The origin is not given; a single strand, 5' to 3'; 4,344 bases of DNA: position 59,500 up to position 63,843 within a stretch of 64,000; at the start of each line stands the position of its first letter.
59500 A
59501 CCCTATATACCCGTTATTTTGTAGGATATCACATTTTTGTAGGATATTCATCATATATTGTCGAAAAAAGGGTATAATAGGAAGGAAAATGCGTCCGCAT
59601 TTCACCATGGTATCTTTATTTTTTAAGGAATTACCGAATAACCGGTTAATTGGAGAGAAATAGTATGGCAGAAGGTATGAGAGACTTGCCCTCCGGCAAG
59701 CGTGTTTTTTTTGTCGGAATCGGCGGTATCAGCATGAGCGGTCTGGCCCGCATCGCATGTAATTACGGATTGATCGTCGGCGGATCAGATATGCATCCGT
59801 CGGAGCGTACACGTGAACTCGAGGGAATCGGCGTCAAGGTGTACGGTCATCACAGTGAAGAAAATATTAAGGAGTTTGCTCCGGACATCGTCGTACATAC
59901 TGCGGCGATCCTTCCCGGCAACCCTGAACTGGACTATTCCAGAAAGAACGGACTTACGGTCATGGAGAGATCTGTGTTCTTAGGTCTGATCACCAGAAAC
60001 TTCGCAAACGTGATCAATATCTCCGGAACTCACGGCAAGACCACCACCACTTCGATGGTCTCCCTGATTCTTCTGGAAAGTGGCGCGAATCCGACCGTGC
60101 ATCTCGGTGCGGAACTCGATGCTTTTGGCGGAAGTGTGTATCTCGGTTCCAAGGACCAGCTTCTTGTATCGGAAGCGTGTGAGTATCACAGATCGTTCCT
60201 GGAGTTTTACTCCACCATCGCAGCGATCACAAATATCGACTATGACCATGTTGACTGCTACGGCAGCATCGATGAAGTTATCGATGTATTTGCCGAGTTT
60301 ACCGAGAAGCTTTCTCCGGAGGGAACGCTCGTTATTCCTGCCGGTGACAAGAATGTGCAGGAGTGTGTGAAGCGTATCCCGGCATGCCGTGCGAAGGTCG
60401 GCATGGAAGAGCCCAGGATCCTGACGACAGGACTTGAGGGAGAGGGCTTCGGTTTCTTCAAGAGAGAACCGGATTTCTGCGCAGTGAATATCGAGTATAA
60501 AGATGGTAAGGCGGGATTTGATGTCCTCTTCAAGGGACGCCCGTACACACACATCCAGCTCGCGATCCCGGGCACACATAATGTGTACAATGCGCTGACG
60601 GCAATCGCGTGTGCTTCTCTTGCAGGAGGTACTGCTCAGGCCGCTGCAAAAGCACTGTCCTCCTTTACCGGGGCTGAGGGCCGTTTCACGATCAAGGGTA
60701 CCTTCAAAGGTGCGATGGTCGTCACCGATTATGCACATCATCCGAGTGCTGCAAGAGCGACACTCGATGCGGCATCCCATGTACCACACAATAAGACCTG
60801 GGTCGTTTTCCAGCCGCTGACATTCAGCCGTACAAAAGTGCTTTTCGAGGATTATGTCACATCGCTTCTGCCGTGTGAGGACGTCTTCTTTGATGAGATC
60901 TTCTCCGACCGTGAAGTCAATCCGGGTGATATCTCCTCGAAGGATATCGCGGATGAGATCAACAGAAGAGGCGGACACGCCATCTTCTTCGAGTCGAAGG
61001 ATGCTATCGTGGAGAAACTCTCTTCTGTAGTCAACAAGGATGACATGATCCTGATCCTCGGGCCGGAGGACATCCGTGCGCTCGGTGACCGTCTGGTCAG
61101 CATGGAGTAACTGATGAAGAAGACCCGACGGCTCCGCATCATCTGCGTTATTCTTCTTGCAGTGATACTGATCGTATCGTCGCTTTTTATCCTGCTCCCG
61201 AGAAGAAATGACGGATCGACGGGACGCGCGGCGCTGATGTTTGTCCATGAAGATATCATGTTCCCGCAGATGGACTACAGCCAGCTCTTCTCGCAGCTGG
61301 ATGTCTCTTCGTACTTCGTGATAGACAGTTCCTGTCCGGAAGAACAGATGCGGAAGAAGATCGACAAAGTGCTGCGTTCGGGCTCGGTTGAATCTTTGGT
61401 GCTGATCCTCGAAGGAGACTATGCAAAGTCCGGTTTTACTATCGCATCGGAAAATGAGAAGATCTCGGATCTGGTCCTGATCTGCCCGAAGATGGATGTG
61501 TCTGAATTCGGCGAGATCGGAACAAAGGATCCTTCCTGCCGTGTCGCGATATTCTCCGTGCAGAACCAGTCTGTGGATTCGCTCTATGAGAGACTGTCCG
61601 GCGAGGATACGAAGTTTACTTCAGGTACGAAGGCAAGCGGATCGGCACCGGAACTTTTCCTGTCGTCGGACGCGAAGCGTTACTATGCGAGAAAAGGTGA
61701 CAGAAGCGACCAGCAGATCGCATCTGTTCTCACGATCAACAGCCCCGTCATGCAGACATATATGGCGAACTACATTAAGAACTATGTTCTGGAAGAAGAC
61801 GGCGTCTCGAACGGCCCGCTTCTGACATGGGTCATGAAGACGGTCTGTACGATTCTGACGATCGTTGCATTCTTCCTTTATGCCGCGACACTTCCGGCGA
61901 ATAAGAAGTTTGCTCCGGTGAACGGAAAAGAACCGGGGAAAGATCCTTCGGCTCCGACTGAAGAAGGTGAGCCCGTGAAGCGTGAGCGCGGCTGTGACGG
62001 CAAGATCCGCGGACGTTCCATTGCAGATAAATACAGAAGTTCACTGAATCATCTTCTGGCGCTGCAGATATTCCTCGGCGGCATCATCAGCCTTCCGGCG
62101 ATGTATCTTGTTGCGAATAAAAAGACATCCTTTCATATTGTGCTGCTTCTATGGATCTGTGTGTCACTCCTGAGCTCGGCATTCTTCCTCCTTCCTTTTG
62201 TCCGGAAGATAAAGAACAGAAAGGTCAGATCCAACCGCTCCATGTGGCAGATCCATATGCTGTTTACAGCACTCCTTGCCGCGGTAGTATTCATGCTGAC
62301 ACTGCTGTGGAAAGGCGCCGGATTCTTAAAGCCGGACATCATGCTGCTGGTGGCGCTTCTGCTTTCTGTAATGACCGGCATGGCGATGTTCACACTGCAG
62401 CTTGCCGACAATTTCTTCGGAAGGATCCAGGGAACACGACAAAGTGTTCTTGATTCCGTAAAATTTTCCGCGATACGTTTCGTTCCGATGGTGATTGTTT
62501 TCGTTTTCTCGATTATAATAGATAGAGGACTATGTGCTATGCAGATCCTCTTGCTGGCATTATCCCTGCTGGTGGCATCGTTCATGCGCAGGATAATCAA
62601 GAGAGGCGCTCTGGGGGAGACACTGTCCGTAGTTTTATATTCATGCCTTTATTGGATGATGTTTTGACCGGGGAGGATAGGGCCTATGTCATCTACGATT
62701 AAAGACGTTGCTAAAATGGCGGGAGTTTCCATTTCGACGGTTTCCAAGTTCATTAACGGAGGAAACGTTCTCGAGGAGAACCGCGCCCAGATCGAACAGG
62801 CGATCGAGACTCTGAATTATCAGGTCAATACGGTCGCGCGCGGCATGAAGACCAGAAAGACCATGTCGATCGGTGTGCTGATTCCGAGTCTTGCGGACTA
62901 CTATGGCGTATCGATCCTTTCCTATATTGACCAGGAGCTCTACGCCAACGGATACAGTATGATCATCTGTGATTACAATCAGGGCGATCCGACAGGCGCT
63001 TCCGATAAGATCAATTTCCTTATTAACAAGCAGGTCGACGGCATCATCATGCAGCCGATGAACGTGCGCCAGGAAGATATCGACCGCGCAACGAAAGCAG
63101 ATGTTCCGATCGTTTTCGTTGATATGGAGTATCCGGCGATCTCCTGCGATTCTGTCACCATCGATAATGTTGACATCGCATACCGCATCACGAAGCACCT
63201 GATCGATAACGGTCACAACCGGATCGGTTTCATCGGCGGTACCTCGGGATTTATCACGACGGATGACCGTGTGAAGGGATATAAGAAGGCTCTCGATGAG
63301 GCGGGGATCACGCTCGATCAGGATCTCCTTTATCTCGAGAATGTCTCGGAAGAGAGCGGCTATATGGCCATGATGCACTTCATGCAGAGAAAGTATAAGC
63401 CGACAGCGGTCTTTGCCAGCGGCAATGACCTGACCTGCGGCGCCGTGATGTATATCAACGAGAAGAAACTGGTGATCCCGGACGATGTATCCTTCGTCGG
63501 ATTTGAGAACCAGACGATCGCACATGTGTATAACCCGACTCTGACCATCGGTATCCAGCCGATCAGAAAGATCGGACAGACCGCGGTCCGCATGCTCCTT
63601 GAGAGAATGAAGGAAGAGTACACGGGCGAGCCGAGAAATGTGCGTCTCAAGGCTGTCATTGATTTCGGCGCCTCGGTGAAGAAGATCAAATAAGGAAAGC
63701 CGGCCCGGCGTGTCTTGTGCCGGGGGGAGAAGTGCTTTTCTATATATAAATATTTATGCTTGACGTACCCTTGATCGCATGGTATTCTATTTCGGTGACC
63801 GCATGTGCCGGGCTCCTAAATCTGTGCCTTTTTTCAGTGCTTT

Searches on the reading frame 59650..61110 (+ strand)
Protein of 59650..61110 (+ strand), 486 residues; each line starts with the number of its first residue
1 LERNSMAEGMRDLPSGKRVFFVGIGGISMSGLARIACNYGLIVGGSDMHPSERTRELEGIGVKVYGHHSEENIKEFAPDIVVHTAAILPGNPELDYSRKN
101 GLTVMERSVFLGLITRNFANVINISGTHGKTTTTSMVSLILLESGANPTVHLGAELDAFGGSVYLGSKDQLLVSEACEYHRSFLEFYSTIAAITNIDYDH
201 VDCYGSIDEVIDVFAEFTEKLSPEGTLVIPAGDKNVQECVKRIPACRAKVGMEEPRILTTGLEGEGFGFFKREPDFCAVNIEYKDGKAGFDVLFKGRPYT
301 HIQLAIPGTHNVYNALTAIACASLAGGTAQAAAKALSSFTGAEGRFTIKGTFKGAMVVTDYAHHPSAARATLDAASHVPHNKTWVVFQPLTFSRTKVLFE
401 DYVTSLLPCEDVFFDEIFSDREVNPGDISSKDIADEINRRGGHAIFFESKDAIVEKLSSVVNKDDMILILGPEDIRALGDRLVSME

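Call 7: search_protein_families(library=pfam, proteins=[window:59650-61110:+])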
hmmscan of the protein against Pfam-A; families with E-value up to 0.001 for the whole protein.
window:59650-61110:+ (486 aa): 3 families
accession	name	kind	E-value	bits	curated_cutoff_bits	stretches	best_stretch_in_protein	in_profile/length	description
PF08245.18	Mur_ligase_M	-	9.9e-25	88.1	24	1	124-322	1-200/200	Mur ligase middle domain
PF02875.26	Mur_ligase_C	-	1.1e-17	65.5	28.4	1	344-471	1-125/127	Mur ligase, glutamate ligase domain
PF01225.30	Mur_ligase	-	1.8e-17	63.9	21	1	21-118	4-94/95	Mur ligase family, catalytic domain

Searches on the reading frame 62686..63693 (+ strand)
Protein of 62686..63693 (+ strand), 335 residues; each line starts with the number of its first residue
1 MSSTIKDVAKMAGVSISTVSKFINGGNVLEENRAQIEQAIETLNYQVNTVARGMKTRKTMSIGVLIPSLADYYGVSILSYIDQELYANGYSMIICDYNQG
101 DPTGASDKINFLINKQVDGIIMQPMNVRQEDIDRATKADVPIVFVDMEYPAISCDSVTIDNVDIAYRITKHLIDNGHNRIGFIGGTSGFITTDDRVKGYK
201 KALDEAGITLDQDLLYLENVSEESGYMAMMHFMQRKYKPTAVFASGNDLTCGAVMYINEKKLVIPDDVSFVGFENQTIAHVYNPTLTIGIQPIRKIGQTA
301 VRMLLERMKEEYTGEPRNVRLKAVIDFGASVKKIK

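Call 7: search_protein_families(library=pfam, proteins=[window:62686-63693:+])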
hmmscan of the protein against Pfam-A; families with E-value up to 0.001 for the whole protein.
window:62686-63693:+ (335 aa): 5 families
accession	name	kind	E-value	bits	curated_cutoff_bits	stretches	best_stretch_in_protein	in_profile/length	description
PF00532.27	Peripla_BP_1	-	2.5e-30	106.4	22.2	1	60-320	2-272/281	Periplasmic binding proteins and sugar binding domain of LacI family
PF13377.12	Peripla_BP_3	-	2.6e-29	102.9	26.5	1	170-323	2-159/167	Periplasmic binding protein-like domain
PF13407.12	Peripla_BP_4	-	2.4e-19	70.3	35.1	1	62-308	1-254/258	Periplasmic binding protein domain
PF00356.27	LacI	-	1.2e-14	54.2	27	1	4-48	1-46/46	Bacterial regulatory proteins, lacI family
PF01381.28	HTH_3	-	0.00061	20.2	23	0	4-26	11-33/55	Helix-turn-helix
